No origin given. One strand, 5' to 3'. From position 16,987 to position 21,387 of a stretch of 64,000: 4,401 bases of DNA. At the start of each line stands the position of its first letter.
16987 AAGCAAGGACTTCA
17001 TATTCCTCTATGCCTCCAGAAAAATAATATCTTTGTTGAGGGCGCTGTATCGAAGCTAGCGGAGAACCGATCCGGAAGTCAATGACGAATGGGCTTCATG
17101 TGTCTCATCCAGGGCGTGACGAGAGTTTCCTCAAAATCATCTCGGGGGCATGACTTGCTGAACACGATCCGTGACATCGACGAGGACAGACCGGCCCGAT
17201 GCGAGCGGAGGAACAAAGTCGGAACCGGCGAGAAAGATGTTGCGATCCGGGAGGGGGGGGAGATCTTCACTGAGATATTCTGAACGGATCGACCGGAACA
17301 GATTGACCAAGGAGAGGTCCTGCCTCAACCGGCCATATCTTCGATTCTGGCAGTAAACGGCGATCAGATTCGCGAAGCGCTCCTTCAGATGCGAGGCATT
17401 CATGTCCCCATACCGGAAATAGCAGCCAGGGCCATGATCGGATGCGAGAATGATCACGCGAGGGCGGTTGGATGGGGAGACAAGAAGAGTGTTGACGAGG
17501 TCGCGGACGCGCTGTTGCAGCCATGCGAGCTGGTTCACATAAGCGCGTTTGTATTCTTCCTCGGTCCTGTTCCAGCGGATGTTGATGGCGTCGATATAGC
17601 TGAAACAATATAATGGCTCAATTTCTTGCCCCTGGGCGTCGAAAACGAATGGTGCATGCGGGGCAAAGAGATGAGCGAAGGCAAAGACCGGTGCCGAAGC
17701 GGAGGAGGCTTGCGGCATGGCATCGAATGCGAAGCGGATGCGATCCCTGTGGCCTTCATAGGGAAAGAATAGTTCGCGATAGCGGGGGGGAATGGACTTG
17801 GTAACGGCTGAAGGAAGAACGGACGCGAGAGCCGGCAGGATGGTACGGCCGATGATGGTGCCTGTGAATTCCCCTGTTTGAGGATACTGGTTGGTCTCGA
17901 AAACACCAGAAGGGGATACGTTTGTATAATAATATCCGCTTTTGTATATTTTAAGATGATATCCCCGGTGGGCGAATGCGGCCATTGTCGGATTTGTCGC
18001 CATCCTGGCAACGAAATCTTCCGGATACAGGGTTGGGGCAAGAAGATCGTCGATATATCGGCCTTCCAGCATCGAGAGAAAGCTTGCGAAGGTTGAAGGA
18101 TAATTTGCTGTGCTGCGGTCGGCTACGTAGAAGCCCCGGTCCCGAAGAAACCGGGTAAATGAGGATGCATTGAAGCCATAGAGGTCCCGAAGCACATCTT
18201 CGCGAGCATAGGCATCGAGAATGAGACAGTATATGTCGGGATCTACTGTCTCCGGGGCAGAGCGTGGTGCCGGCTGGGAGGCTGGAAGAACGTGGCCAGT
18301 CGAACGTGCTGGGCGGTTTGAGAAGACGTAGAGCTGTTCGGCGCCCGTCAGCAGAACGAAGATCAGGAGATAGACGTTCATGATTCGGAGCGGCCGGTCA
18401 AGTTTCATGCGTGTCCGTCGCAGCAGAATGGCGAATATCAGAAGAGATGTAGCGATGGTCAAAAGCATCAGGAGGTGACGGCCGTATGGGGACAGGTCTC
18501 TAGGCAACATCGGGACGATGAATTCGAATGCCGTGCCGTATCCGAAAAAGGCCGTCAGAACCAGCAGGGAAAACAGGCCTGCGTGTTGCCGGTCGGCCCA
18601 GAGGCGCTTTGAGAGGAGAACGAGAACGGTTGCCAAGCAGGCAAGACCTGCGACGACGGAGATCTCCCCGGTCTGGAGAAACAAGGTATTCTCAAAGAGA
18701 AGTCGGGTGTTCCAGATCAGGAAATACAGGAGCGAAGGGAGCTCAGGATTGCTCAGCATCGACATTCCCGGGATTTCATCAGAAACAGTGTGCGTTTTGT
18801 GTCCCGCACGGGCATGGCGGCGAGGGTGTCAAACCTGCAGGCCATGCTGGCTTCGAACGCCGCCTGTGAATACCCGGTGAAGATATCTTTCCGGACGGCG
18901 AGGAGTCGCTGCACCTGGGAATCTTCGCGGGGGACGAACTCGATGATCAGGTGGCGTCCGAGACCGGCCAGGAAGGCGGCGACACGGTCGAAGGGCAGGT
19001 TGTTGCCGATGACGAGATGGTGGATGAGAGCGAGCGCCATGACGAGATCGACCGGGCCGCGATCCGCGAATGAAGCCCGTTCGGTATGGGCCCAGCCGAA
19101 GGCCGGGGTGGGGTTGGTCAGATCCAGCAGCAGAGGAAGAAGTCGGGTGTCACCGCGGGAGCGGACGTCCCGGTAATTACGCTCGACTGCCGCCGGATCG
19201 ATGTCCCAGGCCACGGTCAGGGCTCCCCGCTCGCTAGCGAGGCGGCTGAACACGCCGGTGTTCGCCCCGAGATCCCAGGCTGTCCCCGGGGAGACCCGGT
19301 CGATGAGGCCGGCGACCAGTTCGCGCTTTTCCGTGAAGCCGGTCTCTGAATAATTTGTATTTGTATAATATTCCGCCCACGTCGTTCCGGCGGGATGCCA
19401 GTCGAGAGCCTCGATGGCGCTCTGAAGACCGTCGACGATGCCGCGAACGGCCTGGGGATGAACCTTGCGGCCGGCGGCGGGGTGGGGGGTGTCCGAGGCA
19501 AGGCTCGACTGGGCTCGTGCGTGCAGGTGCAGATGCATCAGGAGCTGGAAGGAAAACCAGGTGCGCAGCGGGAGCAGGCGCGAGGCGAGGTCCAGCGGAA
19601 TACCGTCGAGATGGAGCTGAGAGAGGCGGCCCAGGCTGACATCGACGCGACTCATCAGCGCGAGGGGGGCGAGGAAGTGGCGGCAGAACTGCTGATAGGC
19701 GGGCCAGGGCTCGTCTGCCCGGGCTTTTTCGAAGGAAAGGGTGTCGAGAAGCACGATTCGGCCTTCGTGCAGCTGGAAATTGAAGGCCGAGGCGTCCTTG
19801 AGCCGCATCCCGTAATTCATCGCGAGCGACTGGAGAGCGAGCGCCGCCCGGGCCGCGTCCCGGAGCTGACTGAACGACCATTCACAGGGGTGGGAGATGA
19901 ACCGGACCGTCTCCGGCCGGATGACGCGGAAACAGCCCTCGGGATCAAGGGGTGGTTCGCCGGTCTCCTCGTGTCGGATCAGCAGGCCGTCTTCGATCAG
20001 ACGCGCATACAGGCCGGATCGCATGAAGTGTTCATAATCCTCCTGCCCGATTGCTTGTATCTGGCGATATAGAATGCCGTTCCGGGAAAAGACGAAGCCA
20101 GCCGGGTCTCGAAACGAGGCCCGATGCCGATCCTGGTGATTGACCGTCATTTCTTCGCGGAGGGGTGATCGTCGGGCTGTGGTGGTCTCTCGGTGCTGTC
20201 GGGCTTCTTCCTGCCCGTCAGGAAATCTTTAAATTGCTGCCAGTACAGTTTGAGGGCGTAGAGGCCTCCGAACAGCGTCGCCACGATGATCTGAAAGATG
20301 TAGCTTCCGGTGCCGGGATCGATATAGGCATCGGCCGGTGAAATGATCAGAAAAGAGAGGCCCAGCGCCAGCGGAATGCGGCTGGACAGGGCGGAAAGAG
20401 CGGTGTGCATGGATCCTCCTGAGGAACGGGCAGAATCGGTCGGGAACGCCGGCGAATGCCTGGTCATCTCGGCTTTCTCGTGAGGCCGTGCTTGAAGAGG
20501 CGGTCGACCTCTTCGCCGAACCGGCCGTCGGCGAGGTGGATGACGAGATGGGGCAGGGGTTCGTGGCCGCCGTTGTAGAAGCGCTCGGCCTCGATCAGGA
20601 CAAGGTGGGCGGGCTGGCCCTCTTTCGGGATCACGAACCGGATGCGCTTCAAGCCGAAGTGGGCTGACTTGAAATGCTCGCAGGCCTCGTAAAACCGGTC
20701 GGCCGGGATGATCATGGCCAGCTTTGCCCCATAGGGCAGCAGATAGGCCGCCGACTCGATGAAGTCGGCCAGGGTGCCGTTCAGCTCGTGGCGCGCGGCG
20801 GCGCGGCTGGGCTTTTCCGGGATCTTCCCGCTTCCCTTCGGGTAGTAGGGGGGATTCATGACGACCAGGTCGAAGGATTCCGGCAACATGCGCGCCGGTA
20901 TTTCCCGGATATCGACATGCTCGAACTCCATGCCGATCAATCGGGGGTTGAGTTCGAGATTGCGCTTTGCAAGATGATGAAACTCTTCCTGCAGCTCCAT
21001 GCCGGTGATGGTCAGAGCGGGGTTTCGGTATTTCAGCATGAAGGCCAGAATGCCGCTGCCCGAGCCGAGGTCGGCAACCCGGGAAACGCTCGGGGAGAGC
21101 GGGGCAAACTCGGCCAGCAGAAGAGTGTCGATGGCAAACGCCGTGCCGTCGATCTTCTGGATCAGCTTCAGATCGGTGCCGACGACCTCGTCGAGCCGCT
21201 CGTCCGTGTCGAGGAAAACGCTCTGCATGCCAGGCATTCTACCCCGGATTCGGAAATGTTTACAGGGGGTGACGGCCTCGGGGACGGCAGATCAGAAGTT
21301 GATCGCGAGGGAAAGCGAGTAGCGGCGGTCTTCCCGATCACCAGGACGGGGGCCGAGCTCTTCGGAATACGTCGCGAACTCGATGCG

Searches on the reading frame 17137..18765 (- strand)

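Call 49: search_protein_families(library=pfam, proteins=[window:17137-18765:-], max_evalue=0.00001)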
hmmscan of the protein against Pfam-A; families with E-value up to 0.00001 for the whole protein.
window:17137-18765:- (542 aa): 1 family
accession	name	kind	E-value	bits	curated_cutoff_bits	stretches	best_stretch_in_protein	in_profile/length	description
PF00884.28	Sulfatase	-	5.8e-06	26.3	25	0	220-449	44-246/301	Sulfatase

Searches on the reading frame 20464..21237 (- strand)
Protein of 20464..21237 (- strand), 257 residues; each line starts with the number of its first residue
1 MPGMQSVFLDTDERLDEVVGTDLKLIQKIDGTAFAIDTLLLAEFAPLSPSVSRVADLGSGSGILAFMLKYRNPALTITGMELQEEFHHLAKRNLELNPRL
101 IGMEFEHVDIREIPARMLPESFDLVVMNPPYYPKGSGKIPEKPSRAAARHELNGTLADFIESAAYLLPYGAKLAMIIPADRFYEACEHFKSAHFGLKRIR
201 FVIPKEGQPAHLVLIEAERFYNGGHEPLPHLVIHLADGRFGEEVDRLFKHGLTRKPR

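Call 50: search_protein_families(library=pfam, proteins=[window:20464-21237:-], max_evalue=0.00001)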
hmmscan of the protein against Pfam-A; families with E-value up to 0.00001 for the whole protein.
window:20464-21237:- (257 aa): 5 families
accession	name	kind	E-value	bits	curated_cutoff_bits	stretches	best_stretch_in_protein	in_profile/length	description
PF05175.20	MTS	-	2e-11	44.3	23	1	40-133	23-110/170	Methyltransferase small domain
PF13649.12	Methyltransf_25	-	3.8e-08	34.4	27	1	54-127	1-70/97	Methyltransferase domain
PF13847.12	Methyltransf_31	-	5.7e-07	29.8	27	1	53-128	6-81/145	Methyltransferase domain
PF07669.17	Eco57I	-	7e-07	29.9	25.3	1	104-188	64-145/171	Eco57I restriction-modification methylase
PF08241.18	Methyltransf_11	-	2.5e-06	28.5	21.2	1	56-128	2-67/95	Methyltransferase domain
